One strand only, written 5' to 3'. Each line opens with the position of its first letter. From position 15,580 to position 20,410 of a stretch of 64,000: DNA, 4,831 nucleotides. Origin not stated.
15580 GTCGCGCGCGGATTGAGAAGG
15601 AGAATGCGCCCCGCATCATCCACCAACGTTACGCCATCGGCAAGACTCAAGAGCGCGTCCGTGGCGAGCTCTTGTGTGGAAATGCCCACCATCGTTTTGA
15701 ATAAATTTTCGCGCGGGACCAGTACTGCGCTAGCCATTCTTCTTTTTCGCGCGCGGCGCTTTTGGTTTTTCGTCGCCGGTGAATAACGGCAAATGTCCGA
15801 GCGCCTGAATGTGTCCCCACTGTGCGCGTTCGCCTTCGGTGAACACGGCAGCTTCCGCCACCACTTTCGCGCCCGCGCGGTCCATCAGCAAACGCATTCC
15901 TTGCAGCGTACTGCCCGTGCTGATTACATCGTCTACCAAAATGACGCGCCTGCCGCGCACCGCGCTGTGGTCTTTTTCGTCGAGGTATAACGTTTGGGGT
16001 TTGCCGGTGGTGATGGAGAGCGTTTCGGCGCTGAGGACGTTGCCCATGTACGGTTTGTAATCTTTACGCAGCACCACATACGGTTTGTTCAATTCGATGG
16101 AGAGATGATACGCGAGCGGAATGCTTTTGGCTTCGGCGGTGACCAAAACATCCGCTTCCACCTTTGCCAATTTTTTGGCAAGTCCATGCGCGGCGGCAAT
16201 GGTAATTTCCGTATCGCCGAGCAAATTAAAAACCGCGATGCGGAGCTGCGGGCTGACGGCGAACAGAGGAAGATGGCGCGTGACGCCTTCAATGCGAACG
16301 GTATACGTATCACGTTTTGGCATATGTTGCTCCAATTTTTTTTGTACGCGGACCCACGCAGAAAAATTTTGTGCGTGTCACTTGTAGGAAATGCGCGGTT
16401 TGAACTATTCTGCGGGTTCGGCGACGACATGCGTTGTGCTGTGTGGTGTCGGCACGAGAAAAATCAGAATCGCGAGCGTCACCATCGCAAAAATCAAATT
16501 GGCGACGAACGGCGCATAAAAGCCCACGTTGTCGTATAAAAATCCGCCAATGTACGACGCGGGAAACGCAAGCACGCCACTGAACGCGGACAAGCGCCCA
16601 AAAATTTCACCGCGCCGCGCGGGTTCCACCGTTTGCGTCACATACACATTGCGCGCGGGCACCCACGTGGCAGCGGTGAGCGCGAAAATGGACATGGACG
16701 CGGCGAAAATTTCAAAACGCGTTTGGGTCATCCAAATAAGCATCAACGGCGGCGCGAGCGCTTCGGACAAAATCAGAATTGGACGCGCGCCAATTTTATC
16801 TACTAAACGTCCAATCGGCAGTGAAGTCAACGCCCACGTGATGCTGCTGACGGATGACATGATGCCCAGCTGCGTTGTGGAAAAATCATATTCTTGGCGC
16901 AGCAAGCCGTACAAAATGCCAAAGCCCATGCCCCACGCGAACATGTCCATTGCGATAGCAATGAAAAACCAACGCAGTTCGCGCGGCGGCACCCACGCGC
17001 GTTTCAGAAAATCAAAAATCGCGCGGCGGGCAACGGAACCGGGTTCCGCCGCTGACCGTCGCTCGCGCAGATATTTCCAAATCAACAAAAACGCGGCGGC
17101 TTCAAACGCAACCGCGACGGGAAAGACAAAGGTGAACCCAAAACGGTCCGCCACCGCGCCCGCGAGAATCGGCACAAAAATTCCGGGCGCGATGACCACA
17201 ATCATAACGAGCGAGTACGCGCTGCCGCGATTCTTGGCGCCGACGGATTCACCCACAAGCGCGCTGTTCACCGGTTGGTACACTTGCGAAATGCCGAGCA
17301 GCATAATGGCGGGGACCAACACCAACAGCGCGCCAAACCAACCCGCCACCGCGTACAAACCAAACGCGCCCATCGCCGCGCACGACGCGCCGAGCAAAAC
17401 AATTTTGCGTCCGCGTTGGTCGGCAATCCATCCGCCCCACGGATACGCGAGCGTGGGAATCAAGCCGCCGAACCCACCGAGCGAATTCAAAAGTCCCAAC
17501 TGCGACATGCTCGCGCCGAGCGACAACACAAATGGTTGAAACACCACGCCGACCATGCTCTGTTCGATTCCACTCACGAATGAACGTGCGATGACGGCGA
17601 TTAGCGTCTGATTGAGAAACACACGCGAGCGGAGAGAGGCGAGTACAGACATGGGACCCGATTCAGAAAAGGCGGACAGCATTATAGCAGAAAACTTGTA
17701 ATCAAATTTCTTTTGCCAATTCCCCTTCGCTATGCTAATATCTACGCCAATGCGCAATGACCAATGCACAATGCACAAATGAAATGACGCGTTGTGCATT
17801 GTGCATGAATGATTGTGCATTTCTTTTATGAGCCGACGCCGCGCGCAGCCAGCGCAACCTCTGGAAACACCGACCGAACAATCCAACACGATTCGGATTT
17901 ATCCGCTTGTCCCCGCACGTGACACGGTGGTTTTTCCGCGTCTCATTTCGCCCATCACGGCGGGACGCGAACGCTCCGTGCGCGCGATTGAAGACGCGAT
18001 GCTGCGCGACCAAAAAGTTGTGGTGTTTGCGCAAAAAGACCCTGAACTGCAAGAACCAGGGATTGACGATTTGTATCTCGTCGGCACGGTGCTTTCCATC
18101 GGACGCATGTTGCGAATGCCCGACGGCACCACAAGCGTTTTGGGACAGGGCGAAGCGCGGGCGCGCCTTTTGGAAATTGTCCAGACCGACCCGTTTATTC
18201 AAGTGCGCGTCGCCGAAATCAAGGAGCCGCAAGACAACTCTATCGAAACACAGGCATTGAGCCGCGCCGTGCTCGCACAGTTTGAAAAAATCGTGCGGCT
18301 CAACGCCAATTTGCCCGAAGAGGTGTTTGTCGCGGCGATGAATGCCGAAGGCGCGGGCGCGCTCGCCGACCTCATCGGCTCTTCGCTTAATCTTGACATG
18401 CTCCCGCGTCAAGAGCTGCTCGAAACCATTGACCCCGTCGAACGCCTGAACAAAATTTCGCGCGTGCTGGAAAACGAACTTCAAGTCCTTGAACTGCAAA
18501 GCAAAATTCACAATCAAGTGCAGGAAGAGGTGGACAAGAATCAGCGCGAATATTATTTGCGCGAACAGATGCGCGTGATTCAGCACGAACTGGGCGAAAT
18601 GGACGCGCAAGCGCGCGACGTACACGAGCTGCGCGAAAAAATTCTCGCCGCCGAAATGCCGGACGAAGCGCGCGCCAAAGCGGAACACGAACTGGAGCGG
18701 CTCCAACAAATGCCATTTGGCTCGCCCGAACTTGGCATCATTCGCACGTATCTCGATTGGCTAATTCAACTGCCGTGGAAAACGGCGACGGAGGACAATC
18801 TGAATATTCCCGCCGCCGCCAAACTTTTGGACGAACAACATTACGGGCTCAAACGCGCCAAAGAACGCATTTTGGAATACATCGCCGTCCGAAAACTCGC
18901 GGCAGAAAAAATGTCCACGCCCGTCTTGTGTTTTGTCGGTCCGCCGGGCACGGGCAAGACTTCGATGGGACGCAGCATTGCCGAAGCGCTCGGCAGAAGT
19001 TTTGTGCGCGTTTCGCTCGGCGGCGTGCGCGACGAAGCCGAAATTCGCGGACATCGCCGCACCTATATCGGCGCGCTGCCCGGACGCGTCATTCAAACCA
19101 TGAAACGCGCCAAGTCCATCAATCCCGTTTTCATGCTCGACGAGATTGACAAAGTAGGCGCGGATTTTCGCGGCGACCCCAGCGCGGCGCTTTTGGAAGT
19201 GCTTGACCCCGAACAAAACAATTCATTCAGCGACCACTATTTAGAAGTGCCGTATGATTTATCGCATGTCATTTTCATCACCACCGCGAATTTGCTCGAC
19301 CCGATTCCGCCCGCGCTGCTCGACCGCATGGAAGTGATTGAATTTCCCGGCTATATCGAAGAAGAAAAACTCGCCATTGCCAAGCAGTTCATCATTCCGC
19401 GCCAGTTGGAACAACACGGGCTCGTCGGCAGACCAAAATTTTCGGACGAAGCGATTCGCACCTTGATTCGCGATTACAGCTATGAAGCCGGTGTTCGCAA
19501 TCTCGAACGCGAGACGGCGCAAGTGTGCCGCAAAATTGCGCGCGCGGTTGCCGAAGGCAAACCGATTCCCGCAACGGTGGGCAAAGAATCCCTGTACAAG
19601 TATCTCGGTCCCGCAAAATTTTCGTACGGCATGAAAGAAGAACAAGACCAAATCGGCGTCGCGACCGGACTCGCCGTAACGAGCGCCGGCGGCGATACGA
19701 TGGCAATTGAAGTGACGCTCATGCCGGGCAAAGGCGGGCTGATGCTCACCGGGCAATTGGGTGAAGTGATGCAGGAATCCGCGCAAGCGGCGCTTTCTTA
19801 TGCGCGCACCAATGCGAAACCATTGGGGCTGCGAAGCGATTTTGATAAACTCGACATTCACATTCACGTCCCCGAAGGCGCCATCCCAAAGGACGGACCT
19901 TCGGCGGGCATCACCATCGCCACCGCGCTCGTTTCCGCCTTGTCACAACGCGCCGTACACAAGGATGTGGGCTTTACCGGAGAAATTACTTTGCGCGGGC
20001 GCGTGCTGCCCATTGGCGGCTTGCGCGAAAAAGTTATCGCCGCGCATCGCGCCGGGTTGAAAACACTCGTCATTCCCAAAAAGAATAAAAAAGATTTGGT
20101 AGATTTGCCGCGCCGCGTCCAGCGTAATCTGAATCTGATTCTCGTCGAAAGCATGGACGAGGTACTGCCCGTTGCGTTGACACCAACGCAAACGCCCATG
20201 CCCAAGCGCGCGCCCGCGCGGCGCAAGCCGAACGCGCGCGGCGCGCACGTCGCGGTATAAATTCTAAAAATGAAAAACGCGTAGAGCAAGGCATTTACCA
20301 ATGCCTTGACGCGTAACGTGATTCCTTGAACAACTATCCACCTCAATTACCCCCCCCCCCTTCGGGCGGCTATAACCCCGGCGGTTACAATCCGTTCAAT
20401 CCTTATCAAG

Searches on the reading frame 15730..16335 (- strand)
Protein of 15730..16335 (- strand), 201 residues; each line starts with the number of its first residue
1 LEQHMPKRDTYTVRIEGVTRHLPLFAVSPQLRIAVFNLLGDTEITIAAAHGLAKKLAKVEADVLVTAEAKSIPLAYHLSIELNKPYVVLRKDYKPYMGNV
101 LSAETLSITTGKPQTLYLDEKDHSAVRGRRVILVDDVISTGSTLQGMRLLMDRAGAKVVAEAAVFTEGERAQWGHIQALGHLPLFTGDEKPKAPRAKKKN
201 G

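Call 57: search_protein_families(library=pfam, proteins=[window:15730-16335:-], max_evalue=0.00001)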
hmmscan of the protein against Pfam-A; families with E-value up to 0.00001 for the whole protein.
window:15730-16335:- (201 aa): 1 family
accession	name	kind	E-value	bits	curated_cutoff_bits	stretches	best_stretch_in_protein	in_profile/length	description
PF00156.33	Pribosyltran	-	2.3e-15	56.7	26.3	1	47-170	13-129/158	Phosphoribosyl transferase domain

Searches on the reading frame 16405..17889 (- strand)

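Call 57: search_protein_families(library=pfam, proteins=[window:16405-17889:-], max_evalue=0.00001)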
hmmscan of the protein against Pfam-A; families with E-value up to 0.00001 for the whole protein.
window:16405-17889:- (494 aa): 1 family
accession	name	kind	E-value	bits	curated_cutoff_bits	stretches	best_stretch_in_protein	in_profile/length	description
PF07690.21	MFS_1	-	1.3e-39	136.5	33.4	2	309-485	2-180/347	Major Facilitator Superfamily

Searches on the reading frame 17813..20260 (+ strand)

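Call 57: search_protein_families(library=pfam, proteins=[window:17813-20260:+], max_evalue=0.00001)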
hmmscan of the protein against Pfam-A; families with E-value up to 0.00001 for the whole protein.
window:17813-20260:+ (815 aa): 6 families
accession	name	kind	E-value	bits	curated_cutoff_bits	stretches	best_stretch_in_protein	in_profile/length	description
PF05362.19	Lon_C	-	3.3e-86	288.5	21.1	1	589-790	2-204/205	Lon protease (S16) C-terminal proteolytic domain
PF02190.22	LON_substr_bdg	-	2.8e-47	161.7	28.7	1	30-220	2-199/200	ATP-dependent protease La (LON) substrate-binding domain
PF00004.35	AAA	-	5.5e-26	92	21.2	1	372-510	1-127/131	ATPase family associated with various cellular activities (AAA)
PF22667.2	Lon_lid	-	1.5e-17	63.4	27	1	534-583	2-52/57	Lon protease AAA+ ATPase lid domain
PF13541.12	ChlI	-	1.5e-10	41.5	27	1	632-758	1-121/121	Subunit ChlI of Mg-chelatase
PF07728.20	AAA_5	-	5.6e-08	33.3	22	1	372-506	2-139/139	AAA domain (dynein-related subfamily)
